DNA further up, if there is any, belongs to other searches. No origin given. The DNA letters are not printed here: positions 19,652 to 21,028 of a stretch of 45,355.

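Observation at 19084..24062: Five-gene Hdr-like / DsrMK-like membrane redox operon with no recognisable substrate-carrier or partner genes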

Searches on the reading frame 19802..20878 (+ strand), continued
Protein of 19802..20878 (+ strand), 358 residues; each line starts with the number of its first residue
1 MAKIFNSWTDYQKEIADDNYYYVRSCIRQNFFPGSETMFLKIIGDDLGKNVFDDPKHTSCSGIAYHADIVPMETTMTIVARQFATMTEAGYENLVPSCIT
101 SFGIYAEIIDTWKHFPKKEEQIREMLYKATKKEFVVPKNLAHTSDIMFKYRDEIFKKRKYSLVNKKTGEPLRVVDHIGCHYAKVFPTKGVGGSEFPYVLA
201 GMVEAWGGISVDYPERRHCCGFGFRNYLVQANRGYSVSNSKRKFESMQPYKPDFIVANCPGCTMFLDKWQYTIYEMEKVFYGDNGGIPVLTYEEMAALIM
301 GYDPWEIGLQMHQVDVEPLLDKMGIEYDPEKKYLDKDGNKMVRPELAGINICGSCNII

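Call 70: search_protein_families(library=ncbifam, proteins=[L091:13718-16573:+, L091:12171-13706:+, L091:7705-9996:+, L092:7738-9048:+, L092:18076-20037:+], max_evalue=0.00001)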
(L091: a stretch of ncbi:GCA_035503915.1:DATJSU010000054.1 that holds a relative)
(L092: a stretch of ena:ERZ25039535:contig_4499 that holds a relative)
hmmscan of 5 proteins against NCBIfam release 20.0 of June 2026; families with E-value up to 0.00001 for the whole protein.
L091:13718-16573:+ (951 aa): 22 families
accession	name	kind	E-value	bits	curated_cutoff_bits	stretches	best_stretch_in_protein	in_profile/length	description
NF012032.0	PRK15488.1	equivalog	1.4e-46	158.9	694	1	42-382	43-361/759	thiosulfate reductase PhsA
TIGR02166.1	dmsA_ynfE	subfamily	3.7e-46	157.6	777.7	2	44-497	47-518/794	DMSO/selenate family reductase complex A subunit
TIGR01591.1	Fdh-alpha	equivalog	2.3e-42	145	666.25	1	45-381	1-316/672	formate dehydrogenase subunit alpha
TIGR03479.1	DMSO_red_II_alp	subfamily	3.1e-36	124.8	984.75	1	45-280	61-304/913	molybdopterin-dependent oxidoreductase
TIGR01553.1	formate-DH-alph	equivalog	3.2e-33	114.6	814.2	2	45-130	47-135/1009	formate dehydrogenase-N subunit alpha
NF041885.1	selenate_YnfE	exception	6.7e-30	103.6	1675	2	227-383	249-405/805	selenate/tellurate reductase subunit YnfE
NF041513.1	formate_DH_Act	exception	1.1e-29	102.9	1400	2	31-284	31-296/1067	formate dehydrogenase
NF041884.1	selenate_YnfF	exception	5e-29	100.8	1650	1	47-383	51-398/798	selenate/tellurate reductase subunit YnfF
NF011566.1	PRK14990.1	exception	1.5e-28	99.3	1600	1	44-383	61-418/814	dimethylsulfoxide reductase subunit A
NF041783.2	mnquin_red_QrcB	equivalog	5.9e-28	97.4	440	1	39-496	49-462/695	menaquinone reductase molybdopterin-binding-like subunit QrcB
NF041714.1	arsenate_red_ArrA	equivalog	9.7e-27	93.4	1600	1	43-385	51-402/848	arsenate respiratory reductase molybdopterin-containing subunit ArrA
NF011567.1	PRK14991.1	equivalog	1.3e-25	89.4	1750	2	79-123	136-180/1022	tetrathionate reductase subunit TtrA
TIGR00509.1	bisC_fam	subfamily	1.3e-22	79.9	1017.55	1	221-381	196-342/772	molybdopterin guanine dinucleotide-containing S/N-oxide reductase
NF047855.1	AssmNtatRedNasC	equivalog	8e-19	67.4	1100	1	41-379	19-339/708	assimilatory nitrate reductase catalytic subunit NasC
NF041323.1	Nitr_red_NasA_Halo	equivalog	2.7e-18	65.9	1000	1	49-282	2-235/673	assimilatory nitrate reductase NasA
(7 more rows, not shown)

L091:12171-13706:+ (511 aa): 30 families (the best 25 are shown)
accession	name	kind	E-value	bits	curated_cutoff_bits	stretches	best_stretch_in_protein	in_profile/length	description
NF011569.0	PRK14993.1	equivalog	7.9e-58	195.8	416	1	2-188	43-233/244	tetrathionate reductase subunit TtrB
TIGR03149.1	cyt_nit_nrfC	equivalog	2.1e-49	167.9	377.6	1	1-179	37-218/225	cytochrome c nitrite reductase Fe-S protein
NF041715.1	arsenate_red_ArrB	equivalog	1.5e-48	165.4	450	2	1-105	1-105/233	arsenate respiratory reductase iron-sulfur subunit ArrB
NF045797.1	DsrO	equivalog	6.6e-47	159.9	200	1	2-177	43-234/235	sulfate reduction electron transfer complex DsrMKJOP subunit DsrO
TIGR02951.1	DMSO_dmsB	equivalog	9e-39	133.1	214.1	1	2-147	1-155/161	DMSO/selenate family reductase complex B subunit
TIGR03478.1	DMSO_red_II_bet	subfamily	1e-33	116.6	480.7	1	36-178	110-254/321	DMSO reductase family type II enzyme, iron-sulfur subunit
NF042979.1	EthbenzDh_ebdB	equivalog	1.3e-28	99.9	740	1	36-178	132-276/354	ethylbenzene dehydrogenase subunit beta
NF038355.1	FDH3_beta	equivalog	8.8e-26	91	240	1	3-105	3-102/180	formate dehydrogenase FDH3 subunit beta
TIGR01582.1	FDH-beta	equivalog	3.4e-24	85.5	334.7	1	6-148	25-185/283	formate dehydrogenase subunit beta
NF008134.0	PRK10882.1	equivalog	2.7e-23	82.5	263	1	52-160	108-223/329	hydrogenase 2 operon protein HybA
NF041782.1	mnquin_red_QrcC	equivalog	2.1e-22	80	400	1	3-105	1-117/239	menaquinone reductase iron-sulfur cluster-binding subunit QrcC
NF045715.1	sulf_resp_HmcB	equivalog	3.2e-22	79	420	1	3-147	37-200/307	sulfate respiration complex iron-sulfur protein HmcB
TIGR01660.1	narH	equivalog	4.8e-19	68.1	524.05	1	55-136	181-263/492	nitrate reductase subunit beta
NF009408.0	PRK12769.1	equivalog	1.2e-18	66.6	1003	1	6-141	6-143/659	formate-dependent uric acid utilization protein AegA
NF009451.0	PRK12809.1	equivalog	3.5e-17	61.9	1154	1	6-147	6-139/639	formate-dependent uric acid utilization protein YgfT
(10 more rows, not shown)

L091:7705-9996:+ (763 aa): 15 families
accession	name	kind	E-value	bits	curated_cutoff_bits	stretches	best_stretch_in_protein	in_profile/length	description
NF038018.1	qmoC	equivalog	2.7e-75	254.1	300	2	66-401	17-358/360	quinone-interacting membrane-bound oxidoreductase complex subunit QmoC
NF041890.1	hdrC_Methbact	equivalog_domain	2.3e-34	118.7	270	2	552-651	25-118/192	ferredoxin:CoB-CoM heterodisulfide reductase subunit HdrC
NF041779.1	hetero_SS_HdrC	equivalog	8.1e-30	103.8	350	2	555-642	30-111/198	ferredoxin:CoB-CoM heterodisulfide reductase subunit HdrC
TIGR03290.1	CoB_CoM_SS_C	equivalog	8.8e-28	97.1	160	2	556-649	2-90/144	CoB--CoM heterodisulfide reductase subunit C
NF008369.0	PRK11168.1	equivalog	3.4e-15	55.8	278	1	64-169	8-114/401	anaerobic glycerol-3-phosphate dehydrogenase subunit C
NF011607.0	PRK15033.1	subfamily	1.1e-12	47.6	524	1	57-401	23-371/389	tricarballylate utilization 4Fe-4S protein TcuB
TIGR00384.1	dhsB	subfamily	4.4e-12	45.9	88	1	551-630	135-221/222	succinate dehydrogenase and fumarate reductase iron-sulfur protein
TIGR03379.1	glycerol3P_GlpC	equivalog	9.6e-12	44.3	279.9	1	66-169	4-110/397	anaerobic glycerol-3-phosphate dehydrogenase subunit GlpC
TIGR02484.1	CitB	equivalog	1.8e-11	43.8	246.6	1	61-402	8-353/372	tricarballylate utilization 4Fe-4S protein TcuB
NF009226.0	PRK12576.1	equivalog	8.6e-11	41.7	344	1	555-642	153-245/317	succinate dehydrogenase/fumarate reductase iron-sulfur subunit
NF008434.0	PRK11274.1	equivalog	9.6e-11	41.2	333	0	550-634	17-102/409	glycolate oxidase subunit GlcF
NF004898.0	PRK06259.1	equivalog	1e-10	40.9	385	1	545-642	123-224/488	fumarate reductase (CoM/CoB) subunit TfrB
NF004616.0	PRK05950.1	subfamily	1.4e-09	37.4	228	1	554-632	145-231/238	succinate dehydrogenase iron-sulfur subunit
TIGR00314.1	cdhA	equivalog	4.4e-07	28.1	781.3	0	555-630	398-462/784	CO dehydrogenase/acetyl-CoA synthase complex subunit alpha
TIGR02512.1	FeFe_hydrog_A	subfamily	4.7e-07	29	405.95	0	556-620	7-65/375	[FeFe] hydrogenase, group A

L092:7738-9048:+ (436 aa): 7 families
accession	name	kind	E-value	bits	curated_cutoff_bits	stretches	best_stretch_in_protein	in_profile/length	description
NF038018.1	qmoC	equivalog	4.2e-79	266.6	300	1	74-415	13-359/360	quinone-interacting membrane-bound oxidoreductase complex subunit QmoC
NF011607.0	PRK15033.1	subfamily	2.8e-16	59.4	524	1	90-415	37-372/389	tricarballylate utilization 4Fe-4S protein TcuB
TIGR03290.1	CoB_CoM_SS_C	equivalog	2.1e-13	50.5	160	1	80-160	3-82/144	CoB--CoM heterodisulfide reductase subunit C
TIGR02484.1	CitB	equivalog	5.2e-13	48.9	246.6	1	81-416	16-354/372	tricarballylate utilization 4Fe-4S protein TcuB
NF041890.1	hdrC_Methbact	equivalog_domain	1.1e-11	44.7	270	1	75-156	25-104/192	ferredoxin:CoB-CoM heterodisulfide reductase subunit HdrC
NF041779.1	hetero_SS_HdrC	equivalog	2.7e-11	43.3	350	1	78-156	30-106/198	ferredoxin:CoB-CoM heterodisulfide reductase subunit HdrC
NF008369.0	PRK11168.1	equivalog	3.6e-06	26.1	278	1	76-151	8-85/401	anaerobic glycerol-3-phosphate dehydrogenase subunit C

L092:18076-20037:+ (653 aa): 15 families
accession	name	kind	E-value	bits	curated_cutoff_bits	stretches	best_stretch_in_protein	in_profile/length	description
NF004898.0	PRK06259.1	equivalog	1.1e-38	133.1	385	1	227-624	128-486/488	fumarate reductase (CoM/CoB) subunit TfrB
NF045670.1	quin_L_LdhH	equivalog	1.2e-21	76.7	800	1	409-607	486-692/706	L-lactate dehydrogenase (quinone) large subunit LdhH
NF045724.1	ferredox_TmcB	equivalog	8.8e-16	57.5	735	1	299-609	99-413/430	electron transfer complex ferredoxin TmcB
NF045663.1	diclust_near_Sec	equivalog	1.3e-15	56.6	530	1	290-601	344-619/759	pyridine nucleotide-disulfide oxidoreductase/dicluster-binding protein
NF045796.1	DsrK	equivalog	7.6e-14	51.2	400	1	454-570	255-382/453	sulfate reduction electron transfer complex DsrMKJOP subunit DsrK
NF045711.1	sulf_resp_HmcF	equivalog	1.1e-13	50.9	750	1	472-602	296-427/457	sulfate respiration complex iron-sulfur protein HmcF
NF008369.0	PRK11168.1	equivalog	1.9e-12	46.8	278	1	405-603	182-383/401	anaerobic glycerol-3-phosphate dehydrogenase subunit C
NF008434.0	PRK11274.1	equivalog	4.9e-10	38.9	333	0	507-605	299-393/409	glycolate oxidase subunit GlcF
TIGR03290.1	CoB_CoM_SS_C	equivalog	1.4e-09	38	160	1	292-340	39-87/144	CoB--CoM heterodisulfide reductase subunit C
TIGR03379.1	glycerol3P_GlpC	equivalog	4.4e-08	32.3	279.9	0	447-604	230-381/397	anaerobic glycerol-3-phosphate dehydrogenase subunit GlpC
TIGR03288.1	CoB_CoM_SS_B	equivalog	6.2e-08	32.3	345.15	1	471-601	104-238/290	CoB--CoM heterodisulfide reductase subunit B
NF058577.1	FdxA_fam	equivalog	5.1e-07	29.8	65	0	227-249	30-52/52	4Fe-4S ferredoxin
NF009226.0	PRK12576.1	equivalog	1.4e-06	27.8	344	1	225-374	146-286/317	succinate dehydrogenase/fumarate reductase iron-sulfur subunit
TIGR00384.1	dhsB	subfamily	2.2e-06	27.3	88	1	228-324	135-221/222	succinate dehydrogenase and fumarate reductase iron-sulfur protein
TIGR00273.1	TIGR00273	equivalog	3.6e-06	26.1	444.8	0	298-346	342-390/432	LutB/LldF family L-lactate oxidation iron-sulfur protein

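Call 76: find_encoding_contigs(protein=P0452, flank=10000, max_places=1)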
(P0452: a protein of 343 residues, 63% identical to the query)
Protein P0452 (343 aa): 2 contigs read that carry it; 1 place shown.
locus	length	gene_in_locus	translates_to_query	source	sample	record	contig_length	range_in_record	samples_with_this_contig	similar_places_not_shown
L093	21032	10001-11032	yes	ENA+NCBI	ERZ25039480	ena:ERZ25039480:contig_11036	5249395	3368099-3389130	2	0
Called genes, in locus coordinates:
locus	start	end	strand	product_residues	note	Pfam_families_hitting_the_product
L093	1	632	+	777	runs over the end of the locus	PF19313:DUF5916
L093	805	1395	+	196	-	PF07638:Sigma70_ECF, PF08281:Sigma70_r4_2 (weak), PF04545:Sigma70_r4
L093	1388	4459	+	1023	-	PF00069:Pkinase, PF01636:APH (faint), PF07714:PK_Tyr_Ser-Thr, PF03109:ABC1 (weak), PF07714:PK_Tyr_Ser-Thr (weak), PF00515:TPR_1 (faint), PF13414:TPR_11 (faint), PF21033:RMD1-3 (faint), +3 more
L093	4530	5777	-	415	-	-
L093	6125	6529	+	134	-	-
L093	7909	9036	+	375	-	PF12838:Fer4_7 (faint), PF13183:Fer4_8 (weak), PF13187:Fer4_9 (weak), PF13534:Fer4_17 (weak), PF27541:CitB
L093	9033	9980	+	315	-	PF13183:Fer4_8, PF13237:Fer4_10 (weak), PF13534:Fer4_17 (weak)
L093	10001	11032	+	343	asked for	PF02754:CCG (weak)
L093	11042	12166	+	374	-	PF01266:DAO (faint), PF01593:Amino_oxidase (faint), PF07992:Pyr_redox_2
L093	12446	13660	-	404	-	PF00266:Aminotran_5, PF00155:Aminotran_1_2 (weak), PF01041:DegT_DnrJ_EryC1, PF01053:Cys_Met_Meta_PP, PF01212:Beta_elim_lyase, PF00282:Pyridoxal_deC (weak)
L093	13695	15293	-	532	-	PF00037:Fer4 (faint), PF13183:Fer4_8, PF13237:Fer4_10 (faint), PF13534:Fer4_17, PF02754:CCG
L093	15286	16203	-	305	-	-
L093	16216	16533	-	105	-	PF04358:DsrC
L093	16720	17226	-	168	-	PF13404:HTH_AsnC-type, PF13412:HTH_24, PF01047:MarR (weak), PF01037:AsnC_trans_reg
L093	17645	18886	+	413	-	PF01053:Cys_Met_Meta_PP, PF00155:Aminotran_1_2, PF06838:Met_gamma_lyase (weak), PF00266:Aminotran_5 (weak)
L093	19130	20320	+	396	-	-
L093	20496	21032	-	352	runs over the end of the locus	PF05598:DUF772, PF01609:DDE_Tnp_1, PF13586:DDE_Tnp_1_2 (faint), PF13751:DDE_Tnp_1_6 (faint)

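Call 77: find_encoding_contigs(protein=P0392, flank=10000, max_places=1)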
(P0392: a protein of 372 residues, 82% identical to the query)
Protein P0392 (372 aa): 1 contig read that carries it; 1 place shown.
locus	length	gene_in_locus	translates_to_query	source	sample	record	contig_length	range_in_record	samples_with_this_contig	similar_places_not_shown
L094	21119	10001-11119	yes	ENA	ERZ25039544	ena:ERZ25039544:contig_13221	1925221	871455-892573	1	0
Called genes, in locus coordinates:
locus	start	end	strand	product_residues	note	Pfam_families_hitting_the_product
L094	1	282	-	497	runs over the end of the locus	-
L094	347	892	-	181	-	PF12867:DinB_2 (weak)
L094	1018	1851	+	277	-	PF12706:Lactamase_B_2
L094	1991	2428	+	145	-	PF00582:Usp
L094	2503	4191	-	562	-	PF00732:GMC_oxred_N (faint), PF00890:FAD_binding_2 (weak), PF01266:DAO, PF07992:Pyr_redox_2 (faint), PF13450:NAD_binding_8 (weak), PF05199:GMC_oxred_C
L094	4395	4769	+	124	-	PF00085:Thioredoxin, PF04756:OST3_OST6 (weak), PF13098:Thioredoxin_2, PF13905:Thioredoxin_8 (faint)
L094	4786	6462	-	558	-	PF07992:Pyr_redox_2, PF13450:NAD_binding_8 (faint), PF13738:Pyr_redox_3 (weak), PF00070:Pyr_redox, PF02852:Pyr_redox_dim, PF00581:Rhodanese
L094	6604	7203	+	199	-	PF05724:TPMT, PF13489:Methyltransf_23, PF03848:TehB, PF05175:MTS, PF08241:Methyltransf_11, PF08242:Methyltransf_12, PF13649:Methyltransf_25, PF13847:Methyltransf_31, +1 more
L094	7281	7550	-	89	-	PF02583:Trns_repr_metal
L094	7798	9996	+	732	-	PF12838:Fer4_7 (weak), PF13183:Fer4_8, PF13187:Fer4_9 (weak), PF13534:Fer4_17 (weak), PF13183:Fer4_8, PF13237:Fer4_10 (weak), PF13534:Fer4_17 (weak)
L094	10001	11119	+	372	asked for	PF02754:CCG (weak)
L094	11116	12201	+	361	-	PF07992:Pyr_redox_2 (weak), PF13450:NAD_binding_8 (weak)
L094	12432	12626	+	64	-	-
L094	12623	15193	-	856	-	PF09286:Pro-kuma_activ, PF00082:Peptidase_S8 (weak), PF01833:TIG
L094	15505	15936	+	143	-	PF00903:Glyoxalase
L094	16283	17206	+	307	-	PF04227:Indigoidine_A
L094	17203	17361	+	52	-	PF00294:PfkB (weak)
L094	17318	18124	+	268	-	PF00294:PfkB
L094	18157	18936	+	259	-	PF01904:DUF72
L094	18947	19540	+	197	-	PF18306:LDcluster4, PF03641:Lysine_decarbox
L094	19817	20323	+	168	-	PF05724:TPMT (faint), PF13847:Methyltransf_31 (weak), PF13649:Methyltransf_25, PF08241:Methyltransf_11, PF08242:Methyltransf_12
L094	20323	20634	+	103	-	-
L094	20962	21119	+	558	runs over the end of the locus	PF01590:GAF (faint), PF00990:GGDEF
